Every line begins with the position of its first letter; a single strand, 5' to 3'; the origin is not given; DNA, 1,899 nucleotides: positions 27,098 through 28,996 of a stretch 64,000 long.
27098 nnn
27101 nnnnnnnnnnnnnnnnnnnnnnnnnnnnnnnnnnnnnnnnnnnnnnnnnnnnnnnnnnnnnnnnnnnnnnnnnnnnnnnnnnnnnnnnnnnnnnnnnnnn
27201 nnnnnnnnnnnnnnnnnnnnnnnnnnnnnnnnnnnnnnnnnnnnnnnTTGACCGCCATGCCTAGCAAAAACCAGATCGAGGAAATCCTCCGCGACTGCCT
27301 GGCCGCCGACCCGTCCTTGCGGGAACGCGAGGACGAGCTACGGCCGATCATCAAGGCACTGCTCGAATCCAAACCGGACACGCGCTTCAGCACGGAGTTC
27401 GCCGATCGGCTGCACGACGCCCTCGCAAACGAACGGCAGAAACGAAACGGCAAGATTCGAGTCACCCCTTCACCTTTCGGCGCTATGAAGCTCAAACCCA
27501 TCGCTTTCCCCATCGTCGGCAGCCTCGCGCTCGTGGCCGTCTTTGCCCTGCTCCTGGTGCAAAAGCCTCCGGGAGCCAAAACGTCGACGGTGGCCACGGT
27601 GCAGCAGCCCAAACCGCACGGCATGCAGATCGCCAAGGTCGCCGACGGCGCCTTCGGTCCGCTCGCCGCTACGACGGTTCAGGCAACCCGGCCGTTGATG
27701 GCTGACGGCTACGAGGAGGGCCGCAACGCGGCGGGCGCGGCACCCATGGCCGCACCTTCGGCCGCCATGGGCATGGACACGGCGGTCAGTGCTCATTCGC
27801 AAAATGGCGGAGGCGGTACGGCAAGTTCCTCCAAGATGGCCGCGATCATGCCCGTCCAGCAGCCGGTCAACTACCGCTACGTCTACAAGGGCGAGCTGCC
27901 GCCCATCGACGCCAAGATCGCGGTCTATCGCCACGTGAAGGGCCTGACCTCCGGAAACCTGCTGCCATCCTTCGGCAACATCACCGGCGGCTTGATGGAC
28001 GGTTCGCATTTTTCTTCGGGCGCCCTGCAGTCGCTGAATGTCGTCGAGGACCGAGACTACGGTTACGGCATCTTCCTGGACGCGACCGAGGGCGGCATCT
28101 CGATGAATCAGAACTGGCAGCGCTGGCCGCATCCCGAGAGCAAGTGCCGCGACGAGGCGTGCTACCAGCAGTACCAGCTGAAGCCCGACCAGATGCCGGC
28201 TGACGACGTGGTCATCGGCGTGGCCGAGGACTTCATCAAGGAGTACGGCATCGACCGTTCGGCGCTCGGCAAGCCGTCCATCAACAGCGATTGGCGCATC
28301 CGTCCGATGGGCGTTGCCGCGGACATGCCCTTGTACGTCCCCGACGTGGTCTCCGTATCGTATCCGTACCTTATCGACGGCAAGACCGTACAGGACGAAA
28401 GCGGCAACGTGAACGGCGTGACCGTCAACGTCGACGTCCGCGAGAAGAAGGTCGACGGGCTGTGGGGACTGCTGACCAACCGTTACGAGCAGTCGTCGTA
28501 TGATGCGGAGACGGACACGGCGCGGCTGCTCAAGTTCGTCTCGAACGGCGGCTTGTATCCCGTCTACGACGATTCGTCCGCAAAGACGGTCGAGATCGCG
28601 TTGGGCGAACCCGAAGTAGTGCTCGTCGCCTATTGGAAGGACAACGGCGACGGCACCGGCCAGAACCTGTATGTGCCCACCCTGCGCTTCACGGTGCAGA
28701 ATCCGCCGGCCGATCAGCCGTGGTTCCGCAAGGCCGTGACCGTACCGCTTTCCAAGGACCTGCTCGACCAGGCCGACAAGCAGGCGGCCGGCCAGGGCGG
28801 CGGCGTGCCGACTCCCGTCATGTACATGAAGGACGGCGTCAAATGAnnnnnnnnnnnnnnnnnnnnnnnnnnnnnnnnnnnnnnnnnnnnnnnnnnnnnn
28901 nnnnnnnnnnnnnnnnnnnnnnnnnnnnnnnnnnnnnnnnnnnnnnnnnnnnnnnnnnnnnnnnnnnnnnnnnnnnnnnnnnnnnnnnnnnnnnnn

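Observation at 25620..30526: DUF4349 - ECF sigma - anti-sigma - SIMPL - UppP putative envelope-stress operon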

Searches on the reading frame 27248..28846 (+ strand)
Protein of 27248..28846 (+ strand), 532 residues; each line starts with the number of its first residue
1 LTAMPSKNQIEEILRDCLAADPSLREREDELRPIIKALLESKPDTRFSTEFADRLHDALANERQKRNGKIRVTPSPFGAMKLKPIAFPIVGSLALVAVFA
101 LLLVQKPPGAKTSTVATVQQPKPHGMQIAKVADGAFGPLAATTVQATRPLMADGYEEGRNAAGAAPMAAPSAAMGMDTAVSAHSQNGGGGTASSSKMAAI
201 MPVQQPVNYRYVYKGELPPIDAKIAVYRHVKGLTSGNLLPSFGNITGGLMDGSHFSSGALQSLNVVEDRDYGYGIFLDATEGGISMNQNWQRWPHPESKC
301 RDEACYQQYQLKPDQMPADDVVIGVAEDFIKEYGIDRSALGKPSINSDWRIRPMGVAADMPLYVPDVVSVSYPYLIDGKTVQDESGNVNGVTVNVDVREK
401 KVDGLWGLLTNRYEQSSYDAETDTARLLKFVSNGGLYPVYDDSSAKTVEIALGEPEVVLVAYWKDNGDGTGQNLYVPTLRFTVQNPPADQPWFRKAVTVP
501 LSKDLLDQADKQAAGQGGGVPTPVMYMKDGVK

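Call 3: search_protein_families(library=pfam, proteins=[window:27248-28846:+], max_evalue=0.01)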
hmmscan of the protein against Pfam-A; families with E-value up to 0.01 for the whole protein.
window:27248-28846:+ (532 aa): 0 families

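Call 9: search_protein_families(library=ncbifam, proteins=[window:27248-28846:+], max_evalue=0.01)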
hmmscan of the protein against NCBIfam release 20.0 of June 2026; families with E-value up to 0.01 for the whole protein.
window:27248-28846:+ (532 aa): 1 family
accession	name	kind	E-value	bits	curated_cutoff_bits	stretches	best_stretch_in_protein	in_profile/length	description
NF052375.1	antisigma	equivalog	0.0019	18.2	100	1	15-138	19-140/217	anti-sigma factor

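Call 10: find_homologous_proteins(query=window:27257-28843:+, max_evalue=0.001)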
Query window:27257-28843:+ (529 aa): 11 proteins with E <= 0.001 among 8000 candidates.
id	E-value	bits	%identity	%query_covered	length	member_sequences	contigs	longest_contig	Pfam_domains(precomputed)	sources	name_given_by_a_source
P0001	0.0e+0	1204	100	100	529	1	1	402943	-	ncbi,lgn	-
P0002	4.4e-243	826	68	100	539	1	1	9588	-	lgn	-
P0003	4.7e-242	823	70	100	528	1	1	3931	-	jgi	jgi:hypothetical protein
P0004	6.0e-116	406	41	98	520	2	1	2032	-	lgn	-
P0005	1.5e-99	352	38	99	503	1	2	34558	-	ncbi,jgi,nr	ncbi:MAG TPA: hypothetical protein VL500_04720 [Candidatus Eisenbacteria bacterium]|jgi:hypothetical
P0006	8.6e-93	330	47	58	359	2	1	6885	-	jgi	jgi:hypothetical protein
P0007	2.7e-85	305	35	96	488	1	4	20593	-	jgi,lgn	jgi:hypothetical protein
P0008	2.5e-84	302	37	95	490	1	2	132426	-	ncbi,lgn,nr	ncbi:hypothetical protein KBD61_00155 [Patescibacteria group bacterium]|nr:hypothetical protein [Pat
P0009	1.3e-83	300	35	94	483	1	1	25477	-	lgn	-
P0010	2.7e-69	252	33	96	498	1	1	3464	-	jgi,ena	-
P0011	6.0e-58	215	31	89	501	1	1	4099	-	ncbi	ncbi:hypothetical protein ACFLZ9_02110, partial [Patescibacteria group bacterium]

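Call 11: find_encoding_contigs(protein=P0008, flank=6000, max_places=2)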
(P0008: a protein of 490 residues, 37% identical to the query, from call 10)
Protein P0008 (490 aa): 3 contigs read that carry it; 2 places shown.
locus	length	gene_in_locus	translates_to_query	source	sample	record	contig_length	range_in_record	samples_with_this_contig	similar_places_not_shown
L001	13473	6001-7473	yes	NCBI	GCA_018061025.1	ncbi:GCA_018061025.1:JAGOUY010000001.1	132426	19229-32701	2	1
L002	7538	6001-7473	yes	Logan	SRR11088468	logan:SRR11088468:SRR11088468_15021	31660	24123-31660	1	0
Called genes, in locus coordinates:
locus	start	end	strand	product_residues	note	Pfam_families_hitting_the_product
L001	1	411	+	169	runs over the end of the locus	-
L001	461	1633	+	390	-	PF22807:TrAA12 (faint), PF07995:GSDH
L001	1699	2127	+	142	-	PF01475:FUR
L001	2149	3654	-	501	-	PF02074:Peptidase_M32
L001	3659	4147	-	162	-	PF22381:Staph_reg_Sar_Rot (weak), PF01047:MarR (faint)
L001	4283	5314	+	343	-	PF02469:Fasciclin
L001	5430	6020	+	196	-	PF07638:Sigma70_ECF (weak), PF04542:Sigma70_r2, PF08281:Sigma70_r4_2, PF04545:Sigma70_r4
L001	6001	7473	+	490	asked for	-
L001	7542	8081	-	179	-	PF00625:Guanylate_kin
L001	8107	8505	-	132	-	-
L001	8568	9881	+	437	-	PF00890:FAD_binding_2 (weak), PF01266:DAO, PF01593:Amino_oxidase, PF01946:Thi4 (faint), PF03486:HI0933_like (faint), PF07992:Pyr_redox_2 (faint), PF13450:NAD_binding_8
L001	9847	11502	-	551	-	PF01266:DAO (weak), PF13450:NAD_binding_8, PF01593:Amino_oxidase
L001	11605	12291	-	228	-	PF09997:DUF2238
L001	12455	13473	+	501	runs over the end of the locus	PF00391:PEP-utilizers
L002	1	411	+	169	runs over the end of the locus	-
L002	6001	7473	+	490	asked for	-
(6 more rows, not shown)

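Call 12: find_encoding_contigs(protein=P0005, flank=6000, max_places=2)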
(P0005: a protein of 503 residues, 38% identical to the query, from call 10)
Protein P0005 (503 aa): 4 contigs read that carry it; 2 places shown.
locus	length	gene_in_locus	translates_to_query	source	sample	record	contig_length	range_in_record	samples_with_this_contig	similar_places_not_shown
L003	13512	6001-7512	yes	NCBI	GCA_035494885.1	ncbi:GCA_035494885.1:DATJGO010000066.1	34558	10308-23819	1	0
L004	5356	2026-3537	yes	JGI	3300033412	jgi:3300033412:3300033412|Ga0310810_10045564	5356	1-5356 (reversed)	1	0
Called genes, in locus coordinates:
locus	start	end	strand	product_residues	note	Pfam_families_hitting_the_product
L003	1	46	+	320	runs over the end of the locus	PF01180:DHO_dh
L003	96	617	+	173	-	-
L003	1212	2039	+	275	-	-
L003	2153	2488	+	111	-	PF21840:DUF6899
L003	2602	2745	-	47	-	-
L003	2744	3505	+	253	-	PF00487:FA_desaturase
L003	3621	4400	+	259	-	PF04909:Amidohydro_2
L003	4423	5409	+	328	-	PF14257:DUF4349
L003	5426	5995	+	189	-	PF07638:Sigma70_ECF, PF04542:Sigma70_r2, PF08281:Sigma70_r4_2, PF04545:Sigma70_r4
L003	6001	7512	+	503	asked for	-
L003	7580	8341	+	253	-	PF04402:SIMPL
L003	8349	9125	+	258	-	PF02673:BacA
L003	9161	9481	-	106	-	-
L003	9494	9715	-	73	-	-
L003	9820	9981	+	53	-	-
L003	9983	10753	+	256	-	PF01209:Ubie_methyltran, PF13489:Methyltransf_23, PF05175:MTS (weak), PF13847:Methyltransf_31, PF08241:Methyltransf_11, PF08242:Methyltransf_12, PF13649:Methyltransf_25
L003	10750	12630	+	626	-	PF04134:DCC1-like, PF06762:LMF1, PF25179:LMF1_C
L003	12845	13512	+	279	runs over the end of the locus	PF20257:SAM_HAT_C (weak)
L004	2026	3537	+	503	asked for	-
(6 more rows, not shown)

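Call 13: find_encoding_contigs(protein=P0007, flank=6000, max_places=2)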
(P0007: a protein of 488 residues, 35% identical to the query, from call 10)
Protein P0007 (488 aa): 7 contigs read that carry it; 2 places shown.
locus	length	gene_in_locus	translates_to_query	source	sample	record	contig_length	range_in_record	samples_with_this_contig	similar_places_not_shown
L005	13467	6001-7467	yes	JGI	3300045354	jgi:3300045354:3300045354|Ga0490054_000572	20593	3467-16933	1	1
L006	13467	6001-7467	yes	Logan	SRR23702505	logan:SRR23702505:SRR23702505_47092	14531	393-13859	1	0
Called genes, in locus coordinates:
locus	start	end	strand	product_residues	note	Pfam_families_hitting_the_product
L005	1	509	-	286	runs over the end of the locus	PF02498:Bro-N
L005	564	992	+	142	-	-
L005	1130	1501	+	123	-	PF05014:Nuc_deoxyrib_tr (weak)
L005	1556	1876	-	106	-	-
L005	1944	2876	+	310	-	PF02915:Rubrerythrin (faint), PF03232:COQ7 (faint), PF01988:VIT1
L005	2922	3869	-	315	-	-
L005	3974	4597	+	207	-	-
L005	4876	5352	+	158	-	-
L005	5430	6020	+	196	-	PF07638:Sigma70_ECF (weak), PF04542:Sigma70_r2, PF08281:Sigma70_r4_2, PF04545:Sigma70_r4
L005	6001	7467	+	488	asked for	-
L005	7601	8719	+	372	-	PF01757:Acyl_transf_3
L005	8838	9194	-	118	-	-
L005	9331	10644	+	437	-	PF00070:Pyr_redox (faint), PF00890:FAD_binding_2 (weak), PF01266:DAO, PF01593:Amino_oxidase, PF01946:Thi4 (faint), PF03486:HI0933_like (faint), PF07992:Pyr_redox_2 (faint), PF13450:NAD_binding_8, +1 more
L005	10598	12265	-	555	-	PF01266:DAO, PF13450:NAD_binding_8, PF01593:Amino_oxidase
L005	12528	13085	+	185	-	PF08241:Methyltransf_11, PF13489:Methyltransf_23, PF13649:Methyltransf_25 (weak), PF13847:Methyltransf_31 (weak)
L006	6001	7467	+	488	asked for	-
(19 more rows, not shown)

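Call 14: find_encoding_contigs(protein=P0009, flank=6000, max_places=2)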
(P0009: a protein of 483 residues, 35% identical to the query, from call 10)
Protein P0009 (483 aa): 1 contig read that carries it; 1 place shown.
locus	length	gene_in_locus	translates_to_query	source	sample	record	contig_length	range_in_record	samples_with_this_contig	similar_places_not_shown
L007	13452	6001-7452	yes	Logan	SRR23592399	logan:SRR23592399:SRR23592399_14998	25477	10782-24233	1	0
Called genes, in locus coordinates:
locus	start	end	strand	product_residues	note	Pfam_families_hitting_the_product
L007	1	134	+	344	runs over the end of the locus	PF00044:Gp_dh_N, PF02800:Gp_dh_C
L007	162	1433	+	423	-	PF01266:DAO (faint), PF05834:Lycopene_cycl (faint), PF07992:Pyr_redox_2, PF13454:NAD_binding_9 (faint), PF00070:Pyr_redox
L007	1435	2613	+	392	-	PF00162:PGK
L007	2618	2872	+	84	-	PF18898:DUF5654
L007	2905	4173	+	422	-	PF03952:Enolase_N, PF00113:Enolase_C, PF13378:MR_MLE_C (weak)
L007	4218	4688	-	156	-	PF00293:NUDIX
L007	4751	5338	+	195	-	PF00625:Guanylate_kin (weak)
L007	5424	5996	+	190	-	PF07638:Sigma70_ECF (weak), PF04542:Sigma70_r2, PF08281:Sigma70_r4_2, PF04545:Sigma70_r4 (weak)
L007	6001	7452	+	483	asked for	-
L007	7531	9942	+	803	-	PF15902:Sortilin-Vps10 (weak), PF13205:Big_5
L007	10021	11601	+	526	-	PF01676:Metalloenzyme, PF06415:iPGM_N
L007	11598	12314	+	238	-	PF00730:HhH-GPD, PF00633:HHH (weak)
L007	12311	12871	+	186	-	PF14378:PAP2_3 (faint), PF01569:PAP2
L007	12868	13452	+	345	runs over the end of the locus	PF00483:NTP_transferase, PF12804:NTP_transf_3, PF22640:ManC_GMP_beta-helix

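Call 19: find_encoding_contigs(protein=P0001, flank=1000, max_places=2)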
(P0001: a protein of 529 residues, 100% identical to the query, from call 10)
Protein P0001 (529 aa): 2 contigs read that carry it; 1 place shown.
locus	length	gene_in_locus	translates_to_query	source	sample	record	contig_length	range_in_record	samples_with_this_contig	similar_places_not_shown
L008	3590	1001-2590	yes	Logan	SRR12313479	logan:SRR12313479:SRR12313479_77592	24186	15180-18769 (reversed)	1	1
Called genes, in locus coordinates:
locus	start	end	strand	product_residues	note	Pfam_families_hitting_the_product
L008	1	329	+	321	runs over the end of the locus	PF14257:DUF4349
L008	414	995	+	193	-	PF07638:Sigma70_ECF (weak), PF04542:Sigma70_r2, PF08281:Sigma70_r4_2, PF04545:Sigma70_r4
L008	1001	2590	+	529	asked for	-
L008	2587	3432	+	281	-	PF04402:SIMPL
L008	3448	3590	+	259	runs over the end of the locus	PF02673:BacA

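Call 23: find_encoding_contigs(protein=P0002, flank=6000, max_places=1)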
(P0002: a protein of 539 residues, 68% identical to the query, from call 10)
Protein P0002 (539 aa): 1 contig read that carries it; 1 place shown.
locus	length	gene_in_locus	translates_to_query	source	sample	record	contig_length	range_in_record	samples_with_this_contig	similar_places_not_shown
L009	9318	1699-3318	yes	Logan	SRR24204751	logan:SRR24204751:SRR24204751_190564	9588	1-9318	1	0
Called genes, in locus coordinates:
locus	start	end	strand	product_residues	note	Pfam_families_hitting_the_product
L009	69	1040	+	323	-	PF14257:DUF4349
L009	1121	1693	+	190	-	PF07638:Sigma70_ECF (weak), PF04542:Sigma70_r2, PF08281:Sigma70_r4_2, PF04545:Sigma70_r4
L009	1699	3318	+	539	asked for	-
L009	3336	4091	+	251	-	PF04402:SIMPL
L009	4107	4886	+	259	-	PF02673:BacA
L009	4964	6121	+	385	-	PF09587:PGA_cap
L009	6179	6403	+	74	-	-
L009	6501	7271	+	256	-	PF01209:Ubie_methyltran, PF05175:MTS, PF06325:PrmA (weak), PF13489:Methyltransf_23, PF13847:Methyltransf_31, PF08241:Methyltransf_11, PF08242:Methyltransf_12, PF13649:Methyltransf_25, +1 more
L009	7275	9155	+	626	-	PF04134:DCC1-like, PF06762:LMF1, PF25179:LMF1_C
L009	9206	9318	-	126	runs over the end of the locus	?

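Call 24: find_encoding_contigs(protein=P0010, flank=6000, max_places=1)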
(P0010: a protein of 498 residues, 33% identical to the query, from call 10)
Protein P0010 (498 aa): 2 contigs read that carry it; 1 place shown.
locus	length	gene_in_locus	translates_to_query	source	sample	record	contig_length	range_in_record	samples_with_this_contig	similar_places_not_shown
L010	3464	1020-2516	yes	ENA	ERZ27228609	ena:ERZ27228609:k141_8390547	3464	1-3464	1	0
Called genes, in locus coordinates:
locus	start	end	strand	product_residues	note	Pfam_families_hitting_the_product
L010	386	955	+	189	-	PF04542:Sigma70_r2, PF08281:Sigma70_r4_2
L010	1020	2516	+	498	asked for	-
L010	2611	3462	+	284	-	?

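Call 25: find_encoding_contigs(protein=P0011, flank=6000, max_places=1)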
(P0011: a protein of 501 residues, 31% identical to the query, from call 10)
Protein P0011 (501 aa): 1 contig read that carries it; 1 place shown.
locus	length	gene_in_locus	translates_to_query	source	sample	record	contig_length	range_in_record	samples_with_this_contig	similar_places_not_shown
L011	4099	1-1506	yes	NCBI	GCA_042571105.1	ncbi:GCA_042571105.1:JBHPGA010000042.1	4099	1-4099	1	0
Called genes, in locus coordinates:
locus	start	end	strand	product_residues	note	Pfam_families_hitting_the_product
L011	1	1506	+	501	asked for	?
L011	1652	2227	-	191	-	-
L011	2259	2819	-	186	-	-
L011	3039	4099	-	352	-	PF01380:SIS (weak), PF10432:bact-PGI_C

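Call 29: predict_structure(alignment_id=A1)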
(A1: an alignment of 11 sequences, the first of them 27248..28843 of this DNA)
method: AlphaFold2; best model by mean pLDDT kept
length: 532 residues; sequences in the alignment: 11
mean_pLDDT: 66.8   pTM: 0.58
mean pLDDT of the five models: 66.8, 66.0, 64.5, 62.8, 62.7
residues with pLDDT >= 90: 96; 70-90: 210; 50-70: 85; < 50: 141
segments of 3 or more residues with pLDDT < 50: 67-123, 142-203, 245-247, 517-532
pLDDT, mean of each block of 10 residues (from residue 1): 67 79 76 81 65 71 56 31 31 37 33 29 66 87 32 27 24 25 26 31 58 89 93 61 50 59 82 86 86 76 78 87 95 87 82 59 82 92 80 91 89 93 92 73 75 92 75 89 76 78 88 56 30 29
secondary structure, 60 per line:
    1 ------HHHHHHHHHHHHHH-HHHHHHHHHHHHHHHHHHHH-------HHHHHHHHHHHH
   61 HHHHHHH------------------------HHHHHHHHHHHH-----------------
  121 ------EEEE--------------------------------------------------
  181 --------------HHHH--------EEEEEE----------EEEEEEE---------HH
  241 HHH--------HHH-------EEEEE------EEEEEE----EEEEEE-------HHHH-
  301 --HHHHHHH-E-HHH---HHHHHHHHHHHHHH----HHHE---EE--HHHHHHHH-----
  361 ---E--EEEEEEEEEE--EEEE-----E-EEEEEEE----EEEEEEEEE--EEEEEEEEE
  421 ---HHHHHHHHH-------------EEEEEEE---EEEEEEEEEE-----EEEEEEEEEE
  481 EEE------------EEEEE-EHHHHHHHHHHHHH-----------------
elements in order: H7-20 H22-41 H49-67 H92-103 E127-130 H195-198 E207-212 E223-229 H239-243 E262-266 E273-278 E283-288 H296-299 H303-309 H319-332 H348-355 E367-376 E379-382 E390-396 E401-409 E412-420 H424-432 E446-452 E456-465 E471-483 E496-500 H503-515

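Call 30: search_protein_representatives(alignment_id=A1)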
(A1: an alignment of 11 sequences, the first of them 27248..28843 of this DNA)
Query: 11 sequences, 507 profile positions. Proteins with E-value up to 0.001 (for the whole library): 1754; up to 1e-10: 1327; up to 1e-30: 1083. The best 150 are listed.
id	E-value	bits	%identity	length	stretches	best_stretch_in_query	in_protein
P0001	8.1e-220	747.2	-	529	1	1-507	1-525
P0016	6.1e-197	671.7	-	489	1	1-505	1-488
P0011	6.5e-178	609.0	-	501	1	39-505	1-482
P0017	3.7e-166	570.2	-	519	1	1-505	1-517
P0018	1.9e-163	561.3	-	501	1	1-502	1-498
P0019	6.5e-156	536.4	-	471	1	5-504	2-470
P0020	2.4e-154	531.2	-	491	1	4-492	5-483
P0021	4.4e-154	530.3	-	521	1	3-505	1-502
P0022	6.2e-154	529.9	-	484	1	4-494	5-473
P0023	2.3e-150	518.1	-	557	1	4-502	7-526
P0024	1.0e-149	515.9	-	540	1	3-505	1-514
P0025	1.2e-148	512.4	-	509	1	4-504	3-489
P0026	2.0e-147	508.4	-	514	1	4-495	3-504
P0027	1.0e-146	506.1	-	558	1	3-503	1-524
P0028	3.3e-146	504.3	-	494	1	4-500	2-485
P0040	1.9e-140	485.3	-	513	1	7-495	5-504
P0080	6.6e-131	453.9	-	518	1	4-496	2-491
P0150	3.0e-123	428.6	-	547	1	4-495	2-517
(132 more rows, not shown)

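Call 33: fold_search(model_id=the predicted structure, library=pdb)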
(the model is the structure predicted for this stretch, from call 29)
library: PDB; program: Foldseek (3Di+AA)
matches with E <= 10: 345; with E <= 0.001: 6
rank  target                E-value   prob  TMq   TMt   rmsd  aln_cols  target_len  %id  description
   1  5coz                  2.2e-05  1.00  0.24  0.33  12.8       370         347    9  Crystal structure of an uncharacterized protein (EUBREC_2869) from Eubacterium rectale ATCC 33656 at 1.45 A resolution (released 2015-08-05)
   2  2o3o_C                8.8e-05  1.00  0.26  0.48   8.6       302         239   10  Crystal Structure of the sensor histidine kinase regulator YycI from Bacillus subtitlis (released 2007-04-10)
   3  2o3o_G                1.2e-04  1.00  0.26  0.50   8.0       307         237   10  Crystal Structure of the sensor histidine kinase regulator YycI from Bacillus subtitlis (released 2007-04-10)
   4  2o3o_J                1.2e-04  1.00  0.25  0.48   8.2       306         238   11  Crystal Structure of the sensor histidine kinase regulator YycI from Bacillus subtitlis (released 2007-04-10)
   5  2o3o_K                4.3e-04  1.00  0.26  0.50   8.5       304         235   10  Crystal Structure of the sensor histidine kinase regulator YycI from Bacillus subtitlis (released 2007-04-10)
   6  2o3o_L                8.6e-04  1.00  0.26  0.49   7.5       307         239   11  Crystal Structure of the sensor histidine kinase regulator YycI from Bacillus subtitlis (released 2007-04-10)
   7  6mwq_H                1.9e-02  0.04  0.06  0.11  23.2       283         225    9  Single particle cryoEM structure of a DARPin-aldolase platform in complex with GFP (released 2018-11-21)
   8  8chv_B                2.0e-01  0.04  0.07  0.17  19.1       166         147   13  Crystal structure of human PURA (fragment Glu57-Glu212, PUR repeat I and II) R140P mutant (released 2024-02-21)
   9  8chv_A                2.5e-01  0.04  0.07  0.17  18.5       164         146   10  Crystal structure of human PURA (fragment Glu57-Glu212, PUR repeat I and II) R140P mutant (released 2024-02-21)
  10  8y87_C                2.5e-01  0.02  0.07  0.04  23.9       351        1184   10  Structure of HCoV-HKU1C spike in the functionally anchored-1up conformation with 1TMPRSS2 (released 2024-07-17)
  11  9qc7_B                3.6e-01  0.01  0.06  0.04  23.6       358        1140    9  BoNT-NTNH complex from Clostridium botulinum Serotype B1 (released 2025-09-10)
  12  2n8x_MODEL_1_A        3.8e-01  0.06  0.06  0.14   9.8        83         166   16  Solution structure of LptE from Pseudomonas Aerigunosa (released 2016-05-25)
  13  8cht_D                4.3e-01  0.03  0.07  0.17  18.3       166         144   10  Crystal structure of human PURA (fragment Glu57-Glu212, PUR repeat I and II) (released 2024-02-21)
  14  9n13_B                4.3e-01  0.01  0.06  0.09  24.4       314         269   10  Cryo-EM structure of HCoV-HKU1 glycoprotein D1 Domain (mutant T31VPR34 to GGGG) (released 2025-05-14)
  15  1qal_A                5.1e-01  0.04  0.11  0.09  24.6       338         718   11  THE ACTIVE SITE BASE CONTROLS COFACTOR REACTIVITY IN ESCHERICHIA COLI AMINE OXIDASE : X-RAY CRYSTALLOGRAPHIC STUDIES W (released 1999-08-24)
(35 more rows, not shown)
